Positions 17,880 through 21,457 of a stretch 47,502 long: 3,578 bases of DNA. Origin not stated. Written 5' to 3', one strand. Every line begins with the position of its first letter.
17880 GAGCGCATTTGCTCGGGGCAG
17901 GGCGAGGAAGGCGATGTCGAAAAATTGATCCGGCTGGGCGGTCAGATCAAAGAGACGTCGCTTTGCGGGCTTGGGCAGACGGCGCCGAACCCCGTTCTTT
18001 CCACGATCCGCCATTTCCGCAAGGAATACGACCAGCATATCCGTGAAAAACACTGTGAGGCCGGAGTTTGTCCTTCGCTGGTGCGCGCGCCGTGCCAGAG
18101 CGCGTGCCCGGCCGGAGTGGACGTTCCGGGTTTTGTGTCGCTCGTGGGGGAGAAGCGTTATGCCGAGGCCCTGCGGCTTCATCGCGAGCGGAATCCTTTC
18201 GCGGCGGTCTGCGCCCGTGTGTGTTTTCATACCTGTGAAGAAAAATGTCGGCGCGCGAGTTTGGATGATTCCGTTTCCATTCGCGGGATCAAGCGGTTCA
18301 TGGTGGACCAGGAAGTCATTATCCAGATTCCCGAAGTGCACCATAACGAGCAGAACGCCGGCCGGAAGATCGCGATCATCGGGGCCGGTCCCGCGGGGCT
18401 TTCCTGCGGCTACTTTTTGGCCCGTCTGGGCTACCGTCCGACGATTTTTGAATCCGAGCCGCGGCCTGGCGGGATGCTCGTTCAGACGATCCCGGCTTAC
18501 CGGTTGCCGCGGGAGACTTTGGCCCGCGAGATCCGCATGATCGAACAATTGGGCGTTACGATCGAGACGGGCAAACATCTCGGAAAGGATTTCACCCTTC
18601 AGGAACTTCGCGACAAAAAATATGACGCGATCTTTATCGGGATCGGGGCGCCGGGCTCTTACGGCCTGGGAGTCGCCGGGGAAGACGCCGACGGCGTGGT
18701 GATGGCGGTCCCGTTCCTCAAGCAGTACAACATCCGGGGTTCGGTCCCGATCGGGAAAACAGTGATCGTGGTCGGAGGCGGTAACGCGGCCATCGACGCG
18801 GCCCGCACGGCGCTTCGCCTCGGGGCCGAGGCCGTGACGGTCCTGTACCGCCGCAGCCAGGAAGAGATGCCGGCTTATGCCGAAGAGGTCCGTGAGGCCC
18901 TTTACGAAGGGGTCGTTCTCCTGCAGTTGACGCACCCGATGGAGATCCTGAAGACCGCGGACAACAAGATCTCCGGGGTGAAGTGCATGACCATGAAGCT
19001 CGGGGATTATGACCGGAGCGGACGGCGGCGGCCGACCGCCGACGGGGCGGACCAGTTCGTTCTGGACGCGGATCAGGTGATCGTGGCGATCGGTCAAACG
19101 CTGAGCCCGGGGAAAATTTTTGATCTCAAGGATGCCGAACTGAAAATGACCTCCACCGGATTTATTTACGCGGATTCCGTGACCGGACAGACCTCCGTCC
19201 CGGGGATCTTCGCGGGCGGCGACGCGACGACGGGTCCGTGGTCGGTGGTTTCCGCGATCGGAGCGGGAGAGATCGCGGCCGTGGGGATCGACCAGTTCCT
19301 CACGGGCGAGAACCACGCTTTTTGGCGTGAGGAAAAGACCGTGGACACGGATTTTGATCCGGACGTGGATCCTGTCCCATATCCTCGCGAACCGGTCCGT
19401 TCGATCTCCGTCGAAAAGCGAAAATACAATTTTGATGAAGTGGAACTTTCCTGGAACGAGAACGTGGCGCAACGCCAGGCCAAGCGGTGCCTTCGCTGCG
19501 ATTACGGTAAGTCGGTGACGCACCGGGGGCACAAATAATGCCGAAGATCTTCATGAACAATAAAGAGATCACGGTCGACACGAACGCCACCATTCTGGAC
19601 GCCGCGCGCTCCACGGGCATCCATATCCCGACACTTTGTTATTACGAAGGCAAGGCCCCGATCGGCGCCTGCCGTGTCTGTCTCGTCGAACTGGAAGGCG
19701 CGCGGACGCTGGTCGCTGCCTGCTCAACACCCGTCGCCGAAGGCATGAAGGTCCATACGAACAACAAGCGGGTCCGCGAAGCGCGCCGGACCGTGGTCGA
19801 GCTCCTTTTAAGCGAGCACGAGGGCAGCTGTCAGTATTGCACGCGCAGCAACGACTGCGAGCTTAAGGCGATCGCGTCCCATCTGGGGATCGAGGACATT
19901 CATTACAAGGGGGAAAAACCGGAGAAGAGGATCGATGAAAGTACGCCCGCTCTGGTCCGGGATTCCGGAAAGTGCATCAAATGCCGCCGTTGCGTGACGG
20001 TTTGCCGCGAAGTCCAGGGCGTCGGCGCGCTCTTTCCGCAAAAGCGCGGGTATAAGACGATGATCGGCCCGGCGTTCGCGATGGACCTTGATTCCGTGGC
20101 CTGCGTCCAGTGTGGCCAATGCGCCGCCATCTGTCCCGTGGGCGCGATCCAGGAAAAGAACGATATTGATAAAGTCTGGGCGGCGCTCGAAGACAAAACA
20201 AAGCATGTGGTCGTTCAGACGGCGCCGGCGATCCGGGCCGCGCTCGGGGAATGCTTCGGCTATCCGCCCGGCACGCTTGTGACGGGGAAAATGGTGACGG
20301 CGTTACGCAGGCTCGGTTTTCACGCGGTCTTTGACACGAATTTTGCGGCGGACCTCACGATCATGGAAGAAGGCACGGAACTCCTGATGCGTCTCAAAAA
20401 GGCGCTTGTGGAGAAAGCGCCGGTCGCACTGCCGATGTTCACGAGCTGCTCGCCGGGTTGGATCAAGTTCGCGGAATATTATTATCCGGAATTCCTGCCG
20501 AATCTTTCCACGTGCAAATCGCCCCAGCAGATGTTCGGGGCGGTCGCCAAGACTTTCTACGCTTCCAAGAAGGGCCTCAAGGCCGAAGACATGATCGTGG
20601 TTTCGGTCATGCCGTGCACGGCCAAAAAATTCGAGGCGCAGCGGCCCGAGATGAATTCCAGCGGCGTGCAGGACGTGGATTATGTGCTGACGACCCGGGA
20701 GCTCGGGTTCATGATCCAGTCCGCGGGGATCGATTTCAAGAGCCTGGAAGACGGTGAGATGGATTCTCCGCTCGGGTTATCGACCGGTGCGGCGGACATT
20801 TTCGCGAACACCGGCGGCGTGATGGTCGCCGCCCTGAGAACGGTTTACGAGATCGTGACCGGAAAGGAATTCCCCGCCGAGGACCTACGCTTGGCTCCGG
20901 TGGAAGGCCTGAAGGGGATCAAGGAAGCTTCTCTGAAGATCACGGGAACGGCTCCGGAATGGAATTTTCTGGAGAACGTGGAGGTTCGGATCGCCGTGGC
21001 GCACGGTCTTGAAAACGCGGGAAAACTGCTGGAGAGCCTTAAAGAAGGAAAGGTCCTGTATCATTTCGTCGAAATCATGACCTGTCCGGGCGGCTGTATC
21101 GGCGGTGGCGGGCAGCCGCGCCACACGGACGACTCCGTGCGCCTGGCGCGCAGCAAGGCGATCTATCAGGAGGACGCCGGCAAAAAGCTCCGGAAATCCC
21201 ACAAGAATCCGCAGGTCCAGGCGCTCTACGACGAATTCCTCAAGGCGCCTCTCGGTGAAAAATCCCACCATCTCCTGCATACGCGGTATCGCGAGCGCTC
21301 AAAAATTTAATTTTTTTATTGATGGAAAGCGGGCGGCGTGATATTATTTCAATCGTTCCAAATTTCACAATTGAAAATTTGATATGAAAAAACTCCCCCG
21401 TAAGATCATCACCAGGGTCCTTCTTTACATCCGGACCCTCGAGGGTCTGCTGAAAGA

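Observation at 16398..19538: HydB/NuoF-like subunit fused in-frame to a GltD/NfnB-like NAD(P)H-flavoprotein module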

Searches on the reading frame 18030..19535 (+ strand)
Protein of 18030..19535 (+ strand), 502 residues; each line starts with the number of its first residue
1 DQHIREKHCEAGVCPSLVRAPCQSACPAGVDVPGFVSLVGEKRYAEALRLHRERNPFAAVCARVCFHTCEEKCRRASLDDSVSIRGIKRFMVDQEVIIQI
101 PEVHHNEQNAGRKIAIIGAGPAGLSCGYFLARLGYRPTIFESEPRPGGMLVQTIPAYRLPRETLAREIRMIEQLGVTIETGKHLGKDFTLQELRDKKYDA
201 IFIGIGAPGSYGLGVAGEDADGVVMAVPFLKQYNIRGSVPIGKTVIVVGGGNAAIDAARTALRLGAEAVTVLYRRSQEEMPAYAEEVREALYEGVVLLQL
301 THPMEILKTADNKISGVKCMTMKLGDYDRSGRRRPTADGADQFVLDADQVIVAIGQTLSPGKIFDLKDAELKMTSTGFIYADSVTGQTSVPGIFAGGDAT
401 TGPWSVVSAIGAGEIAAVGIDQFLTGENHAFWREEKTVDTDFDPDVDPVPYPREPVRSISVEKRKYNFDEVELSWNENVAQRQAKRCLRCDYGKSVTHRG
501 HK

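Call 28: search_solved_structures(query=window:18030-19535:+, max_evalue=1e-20, show_alignments=3)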
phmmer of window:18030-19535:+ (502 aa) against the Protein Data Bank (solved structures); distinct sequences matched with E-value up to 1e-20: 12.
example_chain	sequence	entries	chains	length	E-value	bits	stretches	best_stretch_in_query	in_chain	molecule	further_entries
9bov_A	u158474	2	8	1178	1.4e-112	380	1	19-491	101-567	Molybdopterin oxidoreductase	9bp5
9n5u_A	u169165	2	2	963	5.9e-105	354.9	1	20-453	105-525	NfnA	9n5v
8oh5_C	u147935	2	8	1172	9.9e-97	327.7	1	19-491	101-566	Formate dehydrogenase-O, major subunit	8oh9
4ylf_B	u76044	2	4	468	6.3e-91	308.6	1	21-429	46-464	Dihydropyrimidine dehydrogenase subunit A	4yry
5jca_L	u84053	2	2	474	9e-85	288.3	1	19-427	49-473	NADH-dependent Ferredoxin:NADP Oxidoreductase (NfnI) subunit alpha | NADH-dependent Ferredoxin:NADP Oxidoreductase subunit alpha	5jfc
5vj7_A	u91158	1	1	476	5.7e-81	275.7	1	15-426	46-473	Oxidoreductase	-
2vdc_G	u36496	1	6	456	4.7e-54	187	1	12-424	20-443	GLUTAMATE SYNTHASE [NADPH] SMALL CHAIN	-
6s6s_G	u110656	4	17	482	2e-53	184.9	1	13-424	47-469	Glutamate synthase [NADPH] small chain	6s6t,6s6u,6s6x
1h7x_A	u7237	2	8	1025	1.7e-47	165.3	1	11-426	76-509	DIHYDROPYRIMIDINE DEHYDROGENASE | Dihydropyrimidine dehydrogenase [NADP(+)]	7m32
7m31_A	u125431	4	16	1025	1.7e-47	165.3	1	11-426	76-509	Dihydropyrimidine dehydrogenase [NADP(+)]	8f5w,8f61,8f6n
1gt8_A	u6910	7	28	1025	1.7e-47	165.3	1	11-426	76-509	DIHYDROPYRIMIDINE DEHYDROGENASE | Dihydropyrimidine dehydrogenase [NADP(+)]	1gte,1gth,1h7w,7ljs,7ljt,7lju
7mfm_I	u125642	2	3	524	9e-38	133.2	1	23-270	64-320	Glutamate synthase (NADPH) small chain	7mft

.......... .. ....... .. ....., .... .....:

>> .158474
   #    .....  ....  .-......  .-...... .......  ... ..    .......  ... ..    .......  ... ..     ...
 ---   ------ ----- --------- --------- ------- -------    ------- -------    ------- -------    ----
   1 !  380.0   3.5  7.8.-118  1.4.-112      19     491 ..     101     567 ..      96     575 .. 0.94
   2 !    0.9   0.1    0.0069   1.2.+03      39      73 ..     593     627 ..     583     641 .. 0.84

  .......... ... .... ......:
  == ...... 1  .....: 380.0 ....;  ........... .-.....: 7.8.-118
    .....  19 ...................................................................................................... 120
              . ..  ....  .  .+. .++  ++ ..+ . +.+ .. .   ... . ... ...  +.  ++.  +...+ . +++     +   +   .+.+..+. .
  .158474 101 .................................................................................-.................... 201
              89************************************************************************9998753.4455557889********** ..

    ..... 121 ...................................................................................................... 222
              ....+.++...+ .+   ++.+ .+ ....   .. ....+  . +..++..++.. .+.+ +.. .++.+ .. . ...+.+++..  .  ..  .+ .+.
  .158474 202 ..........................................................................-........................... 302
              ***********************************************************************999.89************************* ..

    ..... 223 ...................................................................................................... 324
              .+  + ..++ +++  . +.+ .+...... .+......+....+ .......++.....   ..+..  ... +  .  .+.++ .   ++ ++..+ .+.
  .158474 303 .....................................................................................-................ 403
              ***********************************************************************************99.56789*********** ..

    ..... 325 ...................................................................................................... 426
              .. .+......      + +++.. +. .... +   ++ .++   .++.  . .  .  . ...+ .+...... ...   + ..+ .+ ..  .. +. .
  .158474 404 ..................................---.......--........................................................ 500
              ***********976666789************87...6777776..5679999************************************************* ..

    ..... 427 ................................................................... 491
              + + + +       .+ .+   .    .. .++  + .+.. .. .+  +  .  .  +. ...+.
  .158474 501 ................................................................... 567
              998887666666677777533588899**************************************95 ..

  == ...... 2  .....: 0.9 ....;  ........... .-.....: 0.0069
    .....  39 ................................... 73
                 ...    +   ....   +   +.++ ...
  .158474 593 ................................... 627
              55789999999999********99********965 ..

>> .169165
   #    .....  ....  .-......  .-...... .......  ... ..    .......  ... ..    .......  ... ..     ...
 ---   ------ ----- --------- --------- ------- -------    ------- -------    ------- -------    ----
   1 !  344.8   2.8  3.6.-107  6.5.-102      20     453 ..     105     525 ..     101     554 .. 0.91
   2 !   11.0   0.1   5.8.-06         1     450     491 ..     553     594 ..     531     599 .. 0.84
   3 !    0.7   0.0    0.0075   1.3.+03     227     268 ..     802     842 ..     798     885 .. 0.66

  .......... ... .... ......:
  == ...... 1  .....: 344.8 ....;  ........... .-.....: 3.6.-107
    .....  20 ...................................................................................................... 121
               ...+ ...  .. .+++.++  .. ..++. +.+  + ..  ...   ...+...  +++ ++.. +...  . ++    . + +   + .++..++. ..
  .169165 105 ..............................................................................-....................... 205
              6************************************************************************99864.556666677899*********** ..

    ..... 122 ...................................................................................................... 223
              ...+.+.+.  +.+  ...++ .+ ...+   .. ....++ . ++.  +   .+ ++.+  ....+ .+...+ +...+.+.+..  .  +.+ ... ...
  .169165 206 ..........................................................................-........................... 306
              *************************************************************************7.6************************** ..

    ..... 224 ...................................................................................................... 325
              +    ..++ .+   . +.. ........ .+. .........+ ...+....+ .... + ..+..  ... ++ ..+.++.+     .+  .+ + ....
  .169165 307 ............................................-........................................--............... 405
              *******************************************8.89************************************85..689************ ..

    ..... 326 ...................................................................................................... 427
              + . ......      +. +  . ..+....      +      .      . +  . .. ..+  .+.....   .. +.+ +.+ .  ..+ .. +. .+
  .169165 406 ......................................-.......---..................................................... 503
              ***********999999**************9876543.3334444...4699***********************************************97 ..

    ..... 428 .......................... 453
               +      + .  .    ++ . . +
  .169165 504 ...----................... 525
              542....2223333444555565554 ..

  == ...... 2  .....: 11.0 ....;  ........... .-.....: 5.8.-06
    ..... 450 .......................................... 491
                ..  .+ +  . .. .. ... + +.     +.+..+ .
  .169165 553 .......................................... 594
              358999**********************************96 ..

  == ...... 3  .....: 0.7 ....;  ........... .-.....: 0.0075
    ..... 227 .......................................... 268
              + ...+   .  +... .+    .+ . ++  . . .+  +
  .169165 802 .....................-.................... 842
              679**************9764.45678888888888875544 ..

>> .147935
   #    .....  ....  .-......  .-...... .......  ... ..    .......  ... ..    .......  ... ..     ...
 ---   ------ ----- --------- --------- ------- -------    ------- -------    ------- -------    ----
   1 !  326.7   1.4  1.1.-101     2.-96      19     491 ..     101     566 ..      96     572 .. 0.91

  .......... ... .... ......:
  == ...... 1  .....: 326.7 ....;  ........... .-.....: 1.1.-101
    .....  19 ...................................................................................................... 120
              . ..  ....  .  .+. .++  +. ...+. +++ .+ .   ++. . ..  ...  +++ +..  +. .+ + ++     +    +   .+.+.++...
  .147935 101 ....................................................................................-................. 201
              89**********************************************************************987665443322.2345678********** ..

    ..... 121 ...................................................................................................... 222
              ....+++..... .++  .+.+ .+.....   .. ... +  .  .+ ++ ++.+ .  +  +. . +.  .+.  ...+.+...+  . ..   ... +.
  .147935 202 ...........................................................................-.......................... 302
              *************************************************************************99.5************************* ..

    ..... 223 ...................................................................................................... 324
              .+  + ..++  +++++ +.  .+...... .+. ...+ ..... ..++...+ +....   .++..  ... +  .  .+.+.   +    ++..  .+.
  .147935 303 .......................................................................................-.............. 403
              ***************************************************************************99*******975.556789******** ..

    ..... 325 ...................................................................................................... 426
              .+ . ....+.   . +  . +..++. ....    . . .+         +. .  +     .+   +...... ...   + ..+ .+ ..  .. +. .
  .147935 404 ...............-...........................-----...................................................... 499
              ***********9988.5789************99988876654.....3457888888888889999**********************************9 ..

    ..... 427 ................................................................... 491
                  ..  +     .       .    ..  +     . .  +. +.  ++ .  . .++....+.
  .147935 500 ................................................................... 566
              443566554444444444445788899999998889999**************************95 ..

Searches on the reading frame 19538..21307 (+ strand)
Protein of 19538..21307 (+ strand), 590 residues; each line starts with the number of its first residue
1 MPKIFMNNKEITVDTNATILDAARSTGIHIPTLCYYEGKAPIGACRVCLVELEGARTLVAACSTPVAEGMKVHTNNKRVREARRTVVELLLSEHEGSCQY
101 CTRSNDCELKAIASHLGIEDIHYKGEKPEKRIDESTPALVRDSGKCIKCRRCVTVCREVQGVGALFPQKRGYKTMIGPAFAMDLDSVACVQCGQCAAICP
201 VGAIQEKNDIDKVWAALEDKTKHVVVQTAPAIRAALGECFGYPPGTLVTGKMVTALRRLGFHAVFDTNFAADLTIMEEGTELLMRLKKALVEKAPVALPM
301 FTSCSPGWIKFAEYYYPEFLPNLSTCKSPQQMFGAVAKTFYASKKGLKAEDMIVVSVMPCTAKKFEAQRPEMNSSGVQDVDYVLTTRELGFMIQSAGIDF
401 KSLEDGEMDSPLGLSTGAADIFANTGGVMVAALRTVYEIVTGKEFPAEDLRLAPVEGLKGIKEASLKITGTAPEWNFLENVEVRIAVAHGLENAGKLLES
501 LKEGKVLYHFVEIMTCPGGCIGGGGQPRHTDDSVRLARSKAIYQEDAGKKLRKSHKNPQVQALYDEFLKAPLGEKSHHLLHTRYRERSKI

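Call 4: search_protein_families(library=pfam, proteins=[window:19538-21307:+])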
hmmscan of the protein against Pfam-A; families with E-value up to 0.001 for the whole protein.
window:19538-21307:+ (590 aa): 15 families
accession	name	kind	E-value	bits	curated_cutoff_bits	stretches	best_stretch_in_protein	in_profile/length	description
PF02906.19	Fe_hyd_lg_C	-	6.2e-97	324.5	22.1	1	222-524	1-245/245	Iron only hydrogenase large subunit, C-terminal domain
PF02256.22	Fe_hyd_SSU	-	4e-24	84.9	24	1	533-587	2-56/56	Iron hydrogenase small subunit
PF13510.11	Fer2_4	-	2.7e-19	69.4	22.8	1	4-76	6-81/82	2Fe-2S iron-sulfur cluster binding domain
PF10588.14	NADH-G_4Fe-4S_3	-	1.8e-11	43.8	27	1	83-121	1-39/40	NADH-ubiquinone oxidoreductase-G iron-sulfur binding region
PF12838.12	Fer4_7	-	2.9e-09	37.7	27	1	145-203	1-52/52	4Fe-4S dicluster domain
PF00037.32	Fer4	-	1.1e-07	31.8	21.1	1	188-205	7-24/24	4Fe-4S binding domain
PF13237.11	Fer4_10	-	3.3e-07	30.6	25.5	0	184-211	4-33/53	4Fe-4S dicluster domain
PF13187.11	Fer4_9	-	7.3e-07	29.6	27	1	145-204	1-52/52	4Fe-4S dicluster domain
PF22117.2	Fer4_Nqo3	-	9.7e-07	29.3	27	1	141-204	6-66/67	NADH-quinone oxidoreductase subunit 3, ferredoxin-like domain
PF12837.12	Fer4_6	-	5.8e-06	26.4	25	2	141-157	4-20/24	4Fe-4S binding domain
PF13183.11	Fer4_8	-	1e-05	26.4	27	1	145-202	4-67/68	4Fe-4S dicluster domain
PF14697.11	Fer4_21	-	3.9e-05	24.1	35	1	142-205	4-58/59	4Fe-4S dicluster domain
PF13484.11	Fer4_16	-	0.00018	22.6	30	1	189-212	2-28/66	4Fe-4S double cluster binding domain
PF25160.1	LdpA_Fe-S-bd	-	0.00029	21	27.6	0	182-207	18-46/49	LdpA Fe-S cluster-binding domain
PF12800.12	Fer4_4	-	0.00079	20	24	0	188-202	3-17/17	4Fe-4S binding domain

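Call 48: search_protein_families(library=ncbifam, proteins=[window:19538-21307:+], max_evalue=1e-10)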
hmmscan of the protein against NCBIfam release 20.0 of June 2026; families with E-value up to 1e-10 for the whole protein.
window:19538-21307:+ (590 aa): 9 families
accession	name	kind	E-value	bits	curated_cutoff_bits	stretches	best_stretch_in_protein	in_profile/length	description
NF040763.1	FeFe_hydrog_A6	exception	7.7e-266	883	765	1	3-587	2-571/571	NADH-dependent [FeFe] hydrogenase, group A6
NF040762.1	Hydr_FeFe_Clost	exception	7.8e-179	596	900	1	3-585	2-572/572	ferredoxin hydrogenase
TIGR02512.1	FeFe_hydrog_A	subfamily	5.9e-157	522.3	405.95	1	139-528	2-374/375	[FeFe] hydrogenase, group A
NF005745.0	PRK07569.1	equivalog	1.9e-57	194.4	333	1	6-209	8-212/238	bidirectional hydrogenase complex protein HoxU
TIGR04105.1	FeFe_hydrog_B1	subfamily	7.9e-54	183.1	450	1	142-480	140-445/462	monomeric [FeFe] hydrogenase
TIGR01973.1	NuoG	equivalog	1e-40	140.2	470.05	1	4-207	1-201/606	NADH-quinone oxidoreductase subunit NuoG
NF006305.0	PRK08493.1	equivalog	1.6e-39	135.7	591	1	3-207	3-224/819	NADH-quinone oxidoreductase subunit G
NF009454.0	PRK12814.1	equivalog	1.9e-27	96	916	1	4-99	6-101/657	putative NADPH-dependent glutamate synthase small subunit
NF005895.0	PRK07860.1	equivalog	1.9e-27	95.7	802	1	6-205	22-221/811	NADH-quinone oxidoreductase subunit G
